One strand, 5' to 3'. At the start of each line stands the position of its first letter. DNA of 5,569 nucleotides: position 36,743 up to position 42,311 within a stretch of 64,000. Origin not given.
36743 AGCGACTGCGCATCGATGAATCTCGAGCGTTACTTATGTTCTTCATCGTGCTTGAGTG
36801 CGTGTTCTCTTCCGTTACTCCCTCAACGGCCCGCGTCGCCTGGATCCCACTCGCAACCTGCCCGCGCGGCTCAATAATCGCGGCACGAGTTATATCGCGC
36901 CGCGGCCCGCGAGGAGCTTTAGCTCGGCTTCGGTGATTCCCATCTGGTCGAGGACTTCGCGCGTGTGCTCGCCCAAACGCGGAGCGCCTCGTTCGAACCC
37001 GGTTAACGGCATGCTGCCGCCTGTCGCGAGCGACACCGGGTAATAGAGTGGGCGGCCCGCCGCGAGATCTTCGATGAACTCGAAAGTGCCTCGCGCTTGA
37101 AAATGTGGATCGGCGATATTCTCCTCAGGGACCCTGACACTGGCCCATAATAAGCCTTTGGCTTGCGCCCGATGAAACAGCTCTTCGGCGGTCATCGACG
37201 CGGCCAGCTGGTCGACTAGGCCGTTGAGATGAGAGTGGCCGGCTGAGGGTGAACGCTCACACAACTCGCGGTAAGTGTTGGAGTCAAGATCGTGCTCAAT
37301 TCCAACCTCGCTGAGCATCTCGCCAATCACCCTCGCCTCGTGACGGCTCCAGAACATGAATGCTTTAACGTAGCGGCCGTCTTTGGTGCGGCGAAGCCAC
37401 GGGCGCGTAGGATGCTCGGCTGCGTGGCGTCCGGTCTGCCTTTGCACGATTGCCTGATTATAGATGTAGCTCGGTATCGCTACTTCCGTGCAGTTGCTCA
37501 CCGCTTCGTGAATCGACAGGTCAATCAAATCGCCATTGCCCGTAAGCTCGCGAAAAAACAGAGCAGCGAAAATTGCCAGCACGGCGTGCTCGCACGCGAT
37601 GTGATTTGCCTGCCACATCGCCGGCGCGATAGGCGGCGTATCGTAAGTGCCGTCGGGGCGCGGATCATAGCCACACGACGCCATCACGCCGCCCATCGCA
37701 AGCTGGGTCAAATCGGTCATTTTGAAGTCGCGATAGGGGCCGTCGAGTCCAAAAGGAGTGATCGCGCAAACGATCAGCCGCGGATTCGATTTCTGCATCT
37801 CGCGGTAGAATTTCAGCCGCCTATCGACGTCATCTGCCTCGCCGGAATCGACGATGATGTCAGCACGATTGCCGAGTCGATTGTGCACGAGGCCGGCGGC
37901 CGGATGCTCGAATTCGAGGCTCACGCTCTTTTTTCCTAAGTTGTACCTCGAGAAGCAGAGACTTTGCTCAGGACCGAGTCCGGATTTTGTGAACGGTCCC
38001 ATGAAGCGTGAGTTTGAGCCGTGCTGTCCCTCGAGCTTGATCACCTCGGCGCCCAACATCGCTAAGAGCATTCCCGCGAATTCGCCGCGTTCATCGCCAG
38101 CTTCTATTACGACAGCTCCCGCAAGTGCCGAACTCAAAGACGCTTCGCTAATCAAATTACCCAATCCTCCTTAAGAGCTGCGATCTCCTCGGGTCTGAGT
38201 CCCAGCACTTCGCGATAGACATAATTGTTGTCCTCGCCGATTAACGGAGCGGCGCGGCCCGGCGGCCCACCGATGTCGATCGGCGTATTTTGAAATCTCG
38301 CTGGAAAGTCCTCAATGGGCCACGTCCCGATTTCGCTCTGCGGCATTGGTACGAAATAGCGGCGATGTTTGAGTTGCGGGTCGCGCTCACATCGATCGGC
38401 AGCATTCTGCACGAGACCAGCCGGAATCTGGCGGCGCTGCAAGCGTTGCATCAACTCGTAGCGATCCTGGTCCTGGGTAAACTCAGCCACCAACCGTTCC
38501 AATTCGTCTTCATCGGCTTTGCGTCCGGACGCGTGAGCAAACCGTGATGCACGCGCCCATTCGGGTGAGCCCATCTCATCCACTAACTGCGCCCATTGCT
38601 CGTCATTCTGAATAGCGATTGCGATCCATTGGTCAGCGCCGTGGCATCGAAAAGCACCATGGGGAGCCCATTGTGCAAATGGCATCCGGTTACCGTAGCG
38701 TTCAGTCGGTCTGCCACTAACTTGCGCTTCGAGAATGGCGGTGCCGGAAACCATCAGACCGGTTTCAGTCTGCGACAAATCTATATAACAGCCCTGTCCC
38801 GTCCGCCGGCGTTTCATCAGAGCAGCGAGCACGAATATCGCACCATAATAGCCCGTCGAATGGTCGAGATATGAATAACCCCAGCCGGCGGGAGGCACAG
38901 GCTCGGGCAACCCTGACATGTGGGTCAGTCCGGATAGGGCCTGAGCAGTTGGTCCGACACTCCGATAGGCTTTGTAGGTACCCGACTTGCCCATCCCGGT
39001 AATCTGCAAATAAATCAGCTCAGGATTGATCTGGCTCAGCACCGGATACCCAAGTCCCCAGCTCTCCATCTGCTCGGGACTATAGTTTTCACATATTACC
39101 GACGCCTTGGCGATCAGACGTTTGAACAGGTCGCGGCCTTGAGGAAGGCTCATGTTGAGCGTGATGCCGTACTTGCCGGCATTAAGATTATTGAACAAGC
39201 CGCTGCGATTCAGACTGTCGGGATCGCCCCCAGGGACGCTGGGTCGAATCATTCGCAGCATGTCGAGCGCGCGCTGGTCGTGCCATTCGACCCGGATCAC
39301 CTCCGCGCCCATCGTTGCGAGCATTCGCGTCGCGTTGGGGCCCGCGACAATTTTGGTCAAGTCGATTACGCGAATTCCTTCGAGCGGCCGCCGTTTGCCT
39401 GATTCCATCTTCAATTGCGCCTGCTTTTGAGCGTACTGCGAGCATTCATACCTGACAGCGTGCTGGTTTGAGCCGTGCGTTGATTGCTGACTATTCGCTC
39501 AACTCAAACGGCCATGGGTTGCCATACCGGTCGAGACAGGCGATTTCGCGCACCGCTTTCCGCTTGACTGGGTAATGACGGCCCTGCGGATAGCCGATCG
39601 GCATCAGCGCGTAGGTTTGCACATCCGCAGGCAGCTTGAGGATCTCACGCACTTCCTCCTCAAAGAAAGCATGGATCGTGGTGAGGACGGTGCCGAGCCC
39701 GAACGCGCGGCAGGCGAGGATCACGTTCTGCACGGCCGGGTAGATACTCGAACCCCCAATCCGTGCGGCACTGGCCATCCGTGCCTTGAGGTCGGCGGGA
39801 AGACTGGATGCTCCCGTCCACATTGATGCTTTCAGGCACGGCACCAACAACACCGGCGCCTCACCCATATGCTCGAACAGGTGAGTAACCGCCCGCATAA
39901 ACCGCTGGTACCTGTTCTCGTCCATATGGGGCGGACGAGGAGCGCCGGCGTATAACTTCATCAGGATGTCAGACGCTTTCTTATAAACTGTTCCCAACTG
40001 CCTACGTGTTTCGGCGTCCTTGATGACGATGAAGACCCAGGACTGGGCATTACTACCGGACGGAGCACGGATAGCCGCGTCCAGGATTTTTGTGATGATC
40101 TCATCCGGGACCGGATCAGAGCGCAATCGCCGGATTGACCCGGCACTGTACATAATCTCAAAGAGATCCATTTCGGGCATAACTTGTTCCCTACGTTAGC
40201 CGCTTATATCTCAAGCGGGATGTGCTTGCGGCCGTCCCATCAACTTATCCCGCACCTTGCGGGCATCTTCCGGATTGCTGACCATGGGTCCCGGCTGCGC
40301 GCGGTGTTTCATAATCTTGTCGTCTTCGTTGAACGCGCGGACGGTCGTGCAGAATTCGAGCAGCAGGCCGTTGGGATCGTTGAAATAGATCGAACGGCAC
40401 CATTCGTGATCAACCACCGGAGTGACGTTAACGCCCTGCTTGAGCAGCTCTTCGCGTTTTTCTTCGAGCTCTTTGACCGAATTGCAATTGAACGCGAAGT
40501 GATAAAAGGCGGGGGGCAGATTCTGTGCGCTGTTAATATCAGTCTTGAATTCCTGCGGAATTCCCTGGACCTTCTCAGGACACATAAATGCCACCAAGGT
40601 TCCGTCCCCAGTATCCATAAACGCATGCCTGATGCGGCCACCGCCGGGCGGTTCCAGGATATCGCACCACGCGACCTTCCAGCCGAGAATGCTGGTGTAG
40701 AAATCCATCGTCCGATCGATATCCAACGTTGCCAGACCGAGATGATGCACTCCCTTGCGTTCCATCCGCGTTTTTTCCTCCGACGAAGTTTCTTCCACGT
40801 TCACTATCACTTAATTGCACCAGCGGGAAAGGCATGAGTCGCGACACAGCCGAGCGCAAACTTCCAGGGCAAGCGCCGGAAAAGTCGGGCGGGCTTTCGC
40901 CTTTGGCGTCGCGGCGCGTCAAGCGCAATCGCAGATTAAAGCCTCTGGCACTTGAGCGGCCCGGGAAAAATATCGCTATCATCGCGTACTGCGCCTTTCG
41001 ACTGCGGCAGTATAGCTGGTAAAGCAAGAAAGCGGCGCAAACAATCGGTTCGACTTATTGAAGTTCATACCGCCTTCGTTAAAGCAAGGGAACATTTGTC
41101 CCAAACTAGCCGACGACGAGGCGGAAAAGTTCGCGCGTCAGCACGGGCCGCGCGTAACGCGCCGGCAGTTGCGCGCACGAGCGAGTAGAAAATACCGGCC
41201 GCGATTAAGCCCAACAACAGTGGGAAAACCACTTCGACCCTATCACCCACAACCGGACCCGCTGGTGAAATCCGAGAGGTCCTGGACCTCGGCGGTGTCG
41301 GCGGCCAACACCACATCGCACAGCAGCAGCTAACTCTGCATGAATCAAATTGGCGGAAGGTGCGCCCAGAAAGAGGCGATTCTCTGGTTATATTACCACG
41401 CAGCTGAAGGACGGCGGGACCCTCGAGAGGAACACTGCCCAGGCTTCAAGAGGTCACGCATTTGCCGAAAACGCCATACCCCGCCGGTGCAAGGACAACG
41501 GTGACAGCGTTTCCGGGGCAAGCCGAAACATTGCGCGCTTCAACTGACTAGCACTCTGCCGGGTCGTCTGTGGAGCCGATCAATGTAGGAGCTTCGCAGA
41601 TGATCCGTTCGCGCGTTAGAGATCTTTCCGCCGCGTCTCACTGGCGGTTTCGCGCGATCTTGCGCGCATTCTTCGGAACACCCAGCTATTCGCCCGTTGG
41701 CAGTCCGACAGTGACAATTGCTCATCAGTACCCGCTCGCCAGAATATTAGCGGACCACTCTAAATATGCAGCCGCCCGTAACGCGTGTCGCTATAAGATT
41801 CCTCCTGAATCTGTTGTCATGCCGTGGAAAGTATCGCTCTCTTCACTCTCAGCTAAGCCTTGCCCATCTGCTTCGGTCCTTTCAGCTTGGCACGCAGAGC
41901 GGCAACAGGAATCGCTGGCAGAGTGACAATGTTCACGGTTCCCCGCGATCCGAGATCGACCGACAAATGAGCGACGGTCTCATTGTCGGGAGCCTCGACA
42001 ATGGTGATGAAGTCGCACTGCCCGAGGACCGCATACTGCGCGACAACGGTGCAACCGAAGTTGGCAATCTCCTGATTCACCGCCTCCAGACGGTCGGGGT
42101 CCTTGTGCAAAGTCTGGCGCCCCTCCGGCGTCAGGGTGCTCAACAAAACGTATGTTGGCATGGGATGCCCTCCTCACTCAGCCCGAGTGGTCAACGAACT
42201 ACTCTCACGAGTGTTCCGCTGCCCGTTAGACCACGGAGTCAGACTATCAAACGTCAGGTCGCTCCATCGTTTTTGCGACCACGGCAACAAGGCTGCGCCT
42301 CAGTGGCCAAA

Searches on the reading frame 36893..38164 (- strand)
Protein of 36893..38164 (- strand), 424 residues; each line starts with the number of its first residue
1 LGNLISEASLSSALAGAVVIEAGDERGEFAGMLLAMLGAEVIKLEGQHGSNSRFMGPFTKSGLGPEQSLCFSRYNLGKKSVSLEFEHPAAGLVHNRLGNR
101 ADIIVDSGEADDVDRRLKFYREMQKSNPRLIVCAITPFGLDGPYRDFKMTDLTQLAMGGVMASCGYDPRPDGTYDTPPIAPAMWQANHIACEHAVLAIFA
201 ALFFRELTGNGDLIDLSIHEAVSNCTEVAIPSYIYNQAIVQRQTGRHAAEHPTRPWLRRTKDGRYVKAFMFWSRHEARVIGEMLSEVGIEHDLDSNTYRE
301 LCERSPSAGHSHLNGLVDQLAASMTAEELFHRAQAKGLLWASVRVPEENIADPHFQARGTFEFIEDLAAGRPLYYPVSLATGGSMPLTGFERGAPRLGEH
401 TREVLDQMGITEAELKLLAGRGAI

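Call 34: search_protein_families(library=pfam, proteins=[window:36893-38164:-], max_evalue=0.001)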
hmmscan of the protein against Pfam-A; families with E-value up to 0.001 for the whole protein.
window:36893-38164:- (424 aa): 1 family
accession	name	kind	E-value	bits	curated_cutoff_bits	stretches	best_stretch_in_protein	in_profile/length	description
PF02515.22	CoA_transf_3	-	1.3e-55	189.5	23.3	1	14-401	1-366/366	CoA-transferase family III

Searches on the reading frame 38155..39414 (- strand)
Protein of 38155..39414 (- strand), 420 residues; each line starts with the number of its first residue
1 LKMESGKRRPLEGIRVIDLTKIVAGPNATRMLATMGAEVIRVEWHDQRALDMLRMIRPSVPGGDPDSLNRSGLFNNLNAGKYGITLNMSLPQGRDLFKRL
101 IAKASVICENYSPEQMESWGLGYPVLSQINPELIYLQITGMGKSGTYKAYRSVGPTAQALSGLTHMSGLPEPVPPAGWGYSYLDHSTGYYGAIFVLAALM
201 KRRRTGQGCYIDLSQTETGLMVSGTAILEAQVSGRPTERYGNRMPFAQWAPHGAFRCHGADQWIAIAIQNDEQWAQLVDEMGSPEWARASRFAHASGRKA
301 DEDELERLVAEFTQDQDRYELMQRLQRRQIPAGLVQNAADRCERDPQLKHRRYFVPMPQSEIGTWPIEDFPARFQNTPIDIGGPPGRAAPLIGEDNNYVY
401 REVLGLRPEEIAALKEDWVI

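Call 34: search_protein_families(library=pfam, proteins=[window:38155-39414:-], max_evalue=0.001)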
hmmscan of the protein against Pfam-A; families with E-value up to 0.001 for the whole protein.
window:38155-39414:- (420 aa): 1 family
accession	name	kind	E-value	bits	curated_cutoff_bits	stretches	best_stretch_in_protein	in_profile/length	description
PF02515.22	CoA_transf_3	-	1.2e-100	337.6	23.3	1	11-396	1-366/366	CoA-transferase family III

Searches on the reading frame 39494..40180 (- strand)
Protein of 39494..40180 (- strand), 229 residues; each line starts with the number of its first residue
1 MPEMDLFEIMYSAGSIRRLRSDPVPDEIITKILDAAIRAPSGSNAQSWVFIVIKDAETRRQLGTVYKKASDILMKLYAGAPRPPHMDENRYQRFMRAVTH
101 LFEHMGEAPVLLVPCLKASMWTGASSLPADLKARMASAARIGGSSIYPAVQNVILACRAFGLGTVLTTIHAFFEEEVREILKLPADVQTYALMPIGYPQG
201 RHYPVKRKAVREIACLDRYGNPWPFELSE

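Call 18: search_protein_families(library=pfam, proteins=[window:39494-40180:-], max_evalue=0.01)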
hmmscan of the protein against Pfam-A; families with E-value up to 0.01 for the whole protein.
window:39494-40180:- (229 aa): 2 families
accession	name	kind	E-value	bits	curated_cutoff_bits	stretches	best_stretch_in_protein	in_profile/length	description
PF00881.29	Nitroreductase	-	5.2e-28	98.8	23.5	1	15-197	6-167/167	Nitroreductase family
PF14512.11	TM1586_NiRdase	-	8.9e-08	32.4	27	1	27-59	158-190/215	Putative TM nitroreductase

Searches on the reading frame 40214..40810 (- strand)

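Call 18: search_protein_families(library=pfam, proteins=[window:40214-40810:-], max_evalue=0.01)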
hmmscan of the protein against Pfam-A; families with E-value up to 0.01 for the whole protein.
window:40214-40810:- (199 aa): 3 families
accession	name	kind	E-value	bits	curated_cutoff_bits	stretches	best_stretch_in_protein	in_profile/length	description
PF00903.31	Glyoxalase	-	2.5e-18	67.1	20.6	1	21-153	2-121/121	Glyoxalase/Bleomycin resistance protein/Dioxygenase superfamily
PF13669.12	Glyoxalase_4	-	4.3e-09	37.1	27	1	22-132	1-98/109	Glyoxalase/Bleomycin resistance protein/Dioxygenase superfamily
PF18029.7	Glyoxalase_6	-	0.00023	22.2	23.6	1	26-151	4-103/106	Glyoxalase-like domain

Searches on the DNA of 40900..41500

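Call 83: search_rna_families(source=window, start=40900, end=41500, threshold=evalue, max_evalue=1)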
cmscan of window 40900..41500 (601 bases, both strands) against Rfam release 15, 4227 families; matches with E-value up to 1: 0.
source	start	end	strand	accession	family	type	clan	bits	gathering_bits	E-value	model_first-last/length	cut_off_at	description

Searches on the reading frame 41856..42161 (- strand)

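Call 18: search_protein_families(library=pfam, proteins=[window:41856-42161:-], max_evalue=0.01)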
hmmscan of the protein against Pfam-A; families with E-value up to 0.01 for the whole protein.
window:41856-42161:- (102 aa): 1 family
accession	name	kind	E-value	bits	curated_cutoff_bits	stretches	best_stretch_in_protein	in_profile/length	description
PF08734.17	GYD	-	3.3e-25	88.3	31.4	1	4-90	1-88/91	GYD domain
